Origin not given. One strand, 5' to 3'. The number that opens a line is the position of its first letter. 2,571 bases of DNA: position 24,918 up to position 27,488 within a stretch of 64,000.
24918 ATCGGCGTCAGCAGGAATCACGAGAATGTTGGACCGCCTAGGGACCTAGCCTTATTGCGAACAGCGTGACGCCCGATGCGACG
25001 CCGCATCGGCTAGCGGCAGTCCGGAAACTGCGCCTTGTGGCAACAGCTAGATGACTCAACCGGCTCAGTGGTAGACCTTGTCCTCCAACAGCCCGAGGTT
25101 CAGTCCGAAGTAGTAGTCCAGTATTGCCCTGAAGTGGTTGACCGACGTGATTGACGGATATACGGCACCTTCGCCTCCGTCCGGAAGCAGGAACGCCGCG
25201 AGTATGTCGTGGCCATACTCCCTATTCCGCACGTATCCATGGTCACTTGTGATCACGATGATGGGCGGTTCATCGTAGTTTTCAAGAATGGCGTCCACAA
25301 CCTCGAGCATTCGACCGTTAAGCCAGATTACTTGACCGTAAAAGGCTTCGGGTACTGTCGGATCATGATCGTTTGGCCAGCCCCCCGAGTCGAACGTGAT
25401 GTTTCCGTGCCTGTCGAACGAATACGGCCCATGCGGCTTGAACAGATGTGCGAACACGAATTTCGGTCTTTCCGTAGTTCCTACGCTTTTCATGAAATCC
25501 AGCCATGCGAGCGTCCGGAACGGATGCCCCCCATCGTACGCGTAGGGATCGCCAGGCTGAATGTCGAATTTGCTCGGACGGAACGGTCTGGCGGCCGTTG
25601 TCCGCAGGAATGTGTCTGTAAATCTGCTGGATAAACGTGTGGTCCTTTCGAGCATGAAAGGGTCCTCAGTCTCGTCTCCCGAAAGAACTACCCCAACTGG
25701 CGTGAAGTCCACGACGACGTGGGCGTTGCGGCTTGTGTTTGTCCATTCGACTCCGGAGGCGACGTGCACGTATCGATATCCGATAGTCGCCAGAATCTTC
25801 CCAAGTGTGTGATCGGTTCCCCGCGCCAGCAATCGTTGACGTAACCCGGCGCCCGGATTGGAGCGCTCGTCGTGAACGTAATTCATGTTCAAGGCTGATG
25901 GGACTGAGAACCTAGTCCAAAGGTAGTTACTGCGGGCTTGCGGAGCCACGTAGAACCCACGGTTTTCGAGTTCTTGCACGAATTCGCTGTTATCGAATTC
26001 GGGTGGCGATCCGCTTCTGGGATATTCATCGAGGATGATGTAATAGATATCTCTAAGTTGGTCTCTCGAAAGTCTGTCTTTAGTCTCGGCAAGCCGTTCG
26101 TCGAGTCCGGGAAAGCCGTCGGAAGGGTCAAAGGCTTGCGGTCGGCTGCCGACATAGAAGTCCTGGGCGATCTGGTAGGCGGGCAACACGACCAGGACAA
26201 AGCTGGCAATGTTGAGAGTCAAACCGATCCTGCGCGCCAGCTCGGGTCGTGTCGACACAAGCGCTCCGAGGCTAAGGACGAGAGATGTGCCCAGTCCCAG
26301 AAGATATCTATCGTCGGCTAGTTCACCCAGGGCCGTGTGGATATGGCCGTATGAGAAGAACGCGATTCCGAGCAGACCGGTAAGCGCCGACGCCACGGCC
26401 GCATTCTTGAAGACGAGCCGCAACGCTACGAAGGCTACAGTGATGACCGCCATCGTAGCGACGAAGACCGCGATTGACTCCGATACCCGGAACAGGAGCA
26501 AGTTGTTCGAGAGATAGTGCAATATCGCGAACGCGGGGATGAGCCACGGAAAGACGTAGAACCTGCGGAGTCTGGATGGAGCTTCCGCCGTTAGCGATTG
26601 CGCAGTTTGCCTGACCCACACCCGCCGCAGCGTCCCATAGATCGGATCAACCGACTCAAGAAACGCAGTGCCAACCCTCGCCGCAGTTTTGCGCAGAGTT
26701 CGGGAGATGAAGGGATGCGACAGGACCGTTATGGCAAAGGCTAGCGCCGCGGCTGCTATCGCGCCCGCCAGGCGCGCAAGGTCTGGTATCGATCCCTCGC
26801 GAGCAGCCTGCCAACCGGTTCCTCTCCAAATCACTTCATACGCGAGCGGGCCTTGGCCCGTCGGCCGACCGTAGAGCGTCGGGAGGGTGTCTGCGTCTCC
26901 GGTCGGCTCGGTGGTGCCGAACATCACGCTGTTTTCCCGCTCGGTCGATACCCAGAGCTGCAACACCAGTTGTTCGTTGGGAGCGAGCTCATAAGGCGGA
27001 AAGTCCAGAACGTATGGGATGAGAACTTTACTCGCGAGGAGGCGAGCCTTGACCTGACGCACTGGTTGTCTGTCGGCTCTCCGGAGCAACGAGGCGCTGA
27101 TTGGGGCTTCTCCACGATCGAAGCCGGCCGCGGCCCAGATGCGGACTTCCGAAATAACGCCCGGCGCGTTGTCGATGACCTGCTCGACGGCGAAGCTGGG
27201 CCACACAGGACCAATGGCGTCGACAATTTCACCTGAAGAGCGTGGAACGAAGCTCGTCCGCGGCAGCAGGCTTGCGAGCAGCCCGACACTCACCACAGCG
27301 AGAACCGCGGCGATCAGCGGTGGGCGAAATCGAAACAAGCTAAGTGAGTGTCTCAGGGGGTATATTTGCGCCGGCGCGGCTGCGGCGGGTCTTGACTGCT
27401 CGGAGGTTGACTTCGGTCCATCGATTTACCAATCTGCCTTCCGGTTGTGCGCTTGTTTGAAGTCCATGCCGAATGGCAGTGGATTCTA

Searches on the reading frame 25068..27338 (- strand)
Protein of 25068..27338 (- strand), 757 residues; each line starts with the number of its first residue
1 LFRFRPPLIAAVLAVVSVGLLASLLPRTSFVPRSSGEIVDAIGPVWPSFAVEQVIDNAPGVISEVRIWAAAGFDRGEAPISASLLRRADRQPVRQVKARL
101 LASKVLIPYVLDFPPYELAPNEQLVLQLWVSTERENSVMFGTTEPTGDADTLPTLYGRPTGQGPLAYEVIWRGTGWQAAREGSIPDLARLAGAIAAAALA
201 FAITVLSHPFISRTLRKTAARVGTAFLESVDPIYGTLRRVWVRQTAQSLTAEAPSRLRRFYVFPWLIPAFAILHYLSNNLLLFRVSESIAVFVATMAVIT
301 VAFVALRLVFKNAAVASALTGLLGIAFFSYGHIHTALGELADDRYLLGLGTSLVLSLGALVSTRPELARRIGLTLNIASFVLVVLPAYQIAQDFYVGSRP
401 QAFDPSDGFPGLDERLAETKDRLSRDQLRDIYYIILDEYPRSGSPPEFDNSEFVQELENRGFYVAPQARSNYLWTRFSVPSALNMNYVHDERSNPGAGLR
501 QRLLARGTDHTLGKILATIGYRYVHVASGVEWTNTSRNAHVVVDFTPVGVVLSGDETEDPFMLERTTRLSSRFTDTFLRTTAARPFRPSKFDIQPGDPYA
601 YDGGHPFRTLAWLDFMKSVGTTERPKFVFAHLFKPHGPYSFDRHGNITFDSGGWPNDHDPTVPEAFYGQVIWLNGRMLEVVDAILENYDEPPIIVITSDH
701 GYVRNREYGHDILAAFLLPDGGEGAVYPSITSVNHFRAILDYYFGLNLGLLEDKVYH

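Call 39: search_protein_families(library=pfam, proteins=[window:25068-27338:-], max_evalue=0.001)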
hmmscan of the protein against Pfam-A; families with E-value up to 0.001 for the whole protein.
window:25068-27338:- (757 aa): 1 family
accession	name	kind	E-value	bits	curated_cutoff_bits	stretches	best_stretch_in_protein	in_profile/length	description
PF00884.28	Sulfatase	-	9.6e-05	22.3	25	1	507-710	78-253/301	Sulfatase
